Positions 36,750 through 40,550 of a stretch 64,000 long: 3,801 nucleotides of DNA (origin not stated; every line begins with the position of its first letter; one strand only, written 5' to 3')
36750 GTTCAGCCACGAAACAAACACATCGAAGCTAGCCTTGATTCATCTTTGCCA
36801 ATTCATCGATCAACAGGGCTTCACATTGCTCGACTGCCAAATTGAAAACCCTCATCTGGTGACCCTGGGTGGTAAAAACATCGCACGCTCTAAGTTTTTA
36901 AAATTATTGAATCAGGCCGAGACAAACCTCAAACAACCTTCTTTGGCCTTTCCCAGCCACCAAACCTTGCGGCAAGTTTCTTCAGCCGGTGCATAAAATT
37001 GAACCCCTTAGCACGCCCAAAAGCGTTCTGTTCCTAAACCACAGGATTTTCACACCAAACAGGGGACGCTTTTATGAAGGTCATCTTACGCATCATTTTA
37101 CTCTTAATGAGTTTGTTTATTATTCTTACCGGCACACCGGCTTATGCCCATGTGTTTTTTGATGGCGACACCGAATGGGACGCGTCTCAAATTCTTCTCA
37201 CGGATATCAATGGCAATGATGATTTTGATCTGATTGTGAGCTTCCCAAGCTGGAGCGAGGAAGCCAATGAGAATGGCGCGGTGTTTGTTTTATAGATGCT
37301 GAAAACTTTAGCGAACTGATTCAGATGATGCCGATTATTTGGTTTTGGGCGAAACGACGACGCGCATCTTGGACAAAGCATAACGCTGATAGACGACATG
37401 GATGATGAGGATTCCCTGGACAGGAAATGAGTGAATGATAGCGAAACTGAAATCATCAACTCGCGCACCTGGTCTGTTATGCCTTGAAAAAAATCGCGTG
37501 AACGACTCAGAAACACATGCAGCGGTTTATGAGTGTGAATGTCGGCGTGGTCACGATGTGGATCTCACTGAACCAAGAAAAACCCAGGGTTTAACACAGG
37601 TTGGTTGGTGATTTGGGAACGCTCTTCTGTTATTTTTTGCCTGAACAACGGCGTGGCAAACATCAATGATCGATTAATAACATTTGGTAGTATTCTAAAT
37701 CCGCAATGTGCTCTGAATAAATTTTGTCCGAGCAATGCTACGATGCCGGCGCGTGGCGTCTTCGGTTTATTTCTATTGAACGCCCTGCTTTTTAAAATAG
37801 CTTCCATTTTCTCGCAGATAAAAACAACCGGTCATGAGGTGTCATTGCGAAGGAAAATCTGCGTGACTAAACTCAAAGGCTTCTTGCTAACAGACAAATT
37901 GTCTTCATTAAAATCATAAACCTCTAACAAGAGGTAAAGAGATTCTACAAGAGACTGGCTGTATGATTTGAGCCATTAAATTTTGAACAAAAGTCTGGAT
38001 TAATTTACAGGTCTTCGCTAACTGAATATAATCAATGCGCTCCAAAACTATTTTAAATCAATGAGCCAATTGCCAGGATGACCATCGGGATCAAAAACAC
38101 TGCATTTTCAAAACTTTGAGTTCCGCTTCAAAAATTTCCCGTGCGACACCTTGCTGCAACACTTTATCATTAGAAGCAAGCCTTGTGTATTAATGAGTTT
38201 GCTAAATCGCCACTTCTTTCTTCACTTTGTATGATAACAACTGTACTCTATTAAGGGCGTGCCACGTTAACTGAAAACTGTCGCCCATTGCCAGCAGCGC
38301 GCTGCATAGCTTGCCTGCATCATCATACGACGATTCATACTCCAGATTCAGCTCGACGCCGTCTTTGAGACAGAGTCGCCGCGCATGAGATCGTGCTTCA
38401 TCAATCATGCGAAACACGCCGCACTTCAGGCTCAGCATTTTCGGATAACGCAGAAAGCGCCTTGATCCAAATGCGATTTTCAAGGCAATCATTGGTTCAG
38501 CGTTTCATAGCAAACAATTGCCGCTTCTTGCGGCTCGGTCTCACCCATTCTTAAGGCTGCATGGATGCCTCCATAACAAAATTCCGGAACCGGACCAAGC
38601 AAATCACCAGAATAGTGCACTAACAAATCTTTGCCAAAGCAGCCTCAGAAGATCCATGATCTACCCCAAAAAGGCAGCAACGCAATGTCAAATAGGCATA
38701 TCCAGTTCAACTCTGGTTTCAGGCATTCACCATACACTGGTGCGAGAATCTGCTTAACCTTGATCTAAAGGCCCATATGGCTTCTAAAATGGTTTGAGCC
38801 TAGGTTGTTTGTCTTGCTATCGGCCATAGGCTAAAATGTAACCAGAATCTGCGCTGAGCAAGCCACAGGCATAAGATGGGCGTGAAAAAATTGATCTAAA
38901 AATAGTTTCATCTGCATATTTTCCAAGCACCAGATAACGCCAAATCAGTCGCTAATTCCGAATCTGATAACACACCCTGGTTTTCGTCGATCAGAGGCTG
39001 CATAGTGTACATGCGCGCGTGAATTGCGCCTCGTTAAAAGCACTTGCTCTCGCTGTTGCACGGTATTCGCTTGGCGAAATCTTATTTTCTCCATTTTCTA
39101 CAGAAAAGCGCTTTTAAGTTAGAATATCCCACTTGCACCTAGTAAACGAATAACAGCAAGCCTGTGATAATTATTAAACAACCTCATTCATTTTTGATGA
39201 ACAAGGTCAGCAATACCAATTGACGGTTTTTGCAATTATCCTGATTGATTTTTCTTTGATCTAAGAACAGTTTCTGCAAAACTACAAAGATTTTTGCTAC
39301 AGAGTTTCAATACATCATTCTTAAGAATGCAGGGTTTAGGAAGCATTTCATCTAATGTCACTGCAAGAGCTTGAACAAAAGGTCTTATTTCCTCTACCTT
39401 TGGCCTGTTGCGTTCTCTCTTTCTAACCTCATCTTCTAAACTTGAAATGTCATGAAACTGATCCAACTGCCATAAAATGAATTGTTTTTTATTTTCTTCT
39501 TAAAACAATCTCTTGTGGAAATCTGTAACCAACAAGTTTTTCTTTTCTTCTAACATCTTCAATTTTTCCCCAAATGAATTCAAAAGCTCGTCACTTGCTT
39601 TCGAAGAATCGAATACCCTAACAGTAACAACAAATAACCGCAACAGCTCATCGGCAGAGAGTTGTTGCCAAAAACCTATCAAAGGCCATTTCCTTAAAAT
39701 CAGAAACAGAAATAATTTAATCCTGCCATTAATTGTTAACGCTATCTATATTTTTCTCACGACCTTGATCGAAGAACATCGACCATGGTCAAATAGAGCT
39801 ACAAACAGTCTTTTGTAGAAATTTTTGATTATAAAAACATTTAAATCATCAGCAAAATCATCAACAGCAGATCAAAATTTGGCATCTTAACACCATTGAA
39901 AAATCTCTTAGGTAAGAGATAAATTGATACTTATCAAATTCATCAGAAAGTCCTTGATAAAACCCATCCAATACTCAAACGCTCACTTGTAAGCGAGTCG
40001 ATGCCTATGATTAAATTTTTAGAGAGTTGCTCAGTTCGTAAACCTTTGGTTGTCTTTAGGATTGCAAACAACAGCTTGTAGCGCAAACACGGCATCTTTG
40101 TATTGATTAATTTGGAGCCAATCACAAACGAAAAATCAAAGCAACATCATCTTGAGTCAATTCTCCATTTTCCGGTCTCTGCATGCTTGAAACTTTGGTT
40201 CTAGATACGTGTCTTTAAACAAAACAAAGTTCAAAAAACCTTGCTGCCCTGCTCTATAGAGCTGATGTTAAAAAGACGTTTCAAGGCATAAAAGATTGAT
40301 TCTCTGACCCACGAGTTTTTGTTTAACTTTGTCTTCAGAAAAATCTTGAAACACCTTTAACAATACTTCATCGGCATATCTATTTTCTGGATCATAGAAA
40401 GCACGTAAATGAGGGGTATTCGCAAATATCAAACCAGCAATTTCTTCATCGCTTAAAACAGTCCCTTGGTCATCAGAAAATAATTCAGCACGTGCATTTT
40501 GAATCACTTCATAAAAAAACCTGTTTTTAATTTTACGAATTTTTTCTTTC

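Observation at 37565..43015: Probable giant M48-protease / ABC1-kinase fusion hidden by indels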

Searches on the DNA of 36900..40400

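Call 12: search_rna_families(source=window, start=36900, end=40400, threshold=evalue, max_evalue=1)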
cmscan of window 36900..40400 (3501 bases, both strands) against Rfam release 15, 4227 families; matches with E-value up to 1: 2.
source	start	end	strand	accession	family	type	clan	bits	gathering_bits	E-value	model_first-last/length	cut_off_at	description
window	37183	37325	+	RF02121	FTX_3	Gene; lncRNA;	-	26.2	55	0.29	1-147/147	no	FTX transcript, XIST regulator conserved region 3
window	39459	39523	-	RF03528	mir-1264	Gene; miRNA;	-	21.1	79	0.71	1-67/67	no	mir-1264 microRNA precursor family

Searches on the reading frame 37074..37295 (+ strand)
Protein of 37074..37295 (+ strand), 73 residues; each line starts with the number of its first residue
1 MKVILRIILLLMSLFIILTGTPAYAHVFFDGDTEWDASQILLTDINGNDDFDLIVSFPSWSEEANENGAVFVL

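Call 62: search_protein_families(library=pfam, max_evalue=0.01, proteins=[window:37074-37295:+])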
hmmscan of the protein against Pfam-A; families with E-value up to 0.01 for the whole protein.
window:37074-37295:+ (73 aa): 1 family
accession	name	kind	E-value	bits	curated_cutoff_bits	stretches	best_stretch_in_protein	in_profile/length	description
PF01839.29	FG-GAP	-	2.4e-05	24.5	22.1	1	38-73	3-37/37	FG-GAP repeat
